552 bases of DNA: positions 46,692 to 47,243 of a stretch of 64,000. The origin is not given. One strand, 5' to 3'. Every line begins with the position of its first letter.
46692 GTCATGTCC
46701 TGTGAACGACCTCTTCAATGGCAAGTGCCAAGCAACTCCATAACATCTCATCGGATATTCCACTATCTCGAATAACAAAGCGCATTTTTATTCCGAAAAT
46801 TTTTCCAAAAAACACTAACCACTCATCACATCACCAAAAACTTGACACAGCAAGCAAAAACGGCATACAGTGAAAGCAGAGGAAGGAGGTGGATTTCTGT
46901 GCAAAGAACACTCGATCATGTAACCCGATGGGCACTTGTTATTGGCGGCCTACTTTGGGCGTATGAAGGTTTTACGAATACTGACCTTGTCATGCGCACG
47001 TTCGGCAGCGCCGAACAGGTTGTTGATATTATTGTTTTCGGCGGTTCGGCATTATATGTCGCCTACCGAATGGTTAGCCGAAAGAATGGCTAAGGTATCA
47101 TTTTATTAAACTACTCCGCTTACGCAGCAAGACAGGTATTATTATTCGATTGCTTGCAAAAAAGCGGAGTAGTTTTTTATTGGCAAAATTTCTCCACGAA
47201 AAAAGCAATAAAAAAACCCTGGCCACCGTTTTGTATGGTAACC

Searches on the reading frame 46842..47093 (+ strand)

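Call 75: search_protein_families(library=pfam, proteins=[window:46842-47093:+], max_evalue=0.05)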
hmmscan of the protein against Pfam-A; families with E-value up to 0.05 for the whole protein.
window:46842-47093:+ (83 aa): 1 family
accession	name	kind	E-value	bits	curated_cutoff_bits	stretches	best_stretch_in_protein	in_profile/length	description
PF04070.17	DUF378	-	2.8e-06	27.5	25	1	23-72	2-54/60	Domain of unknown function (DUF378)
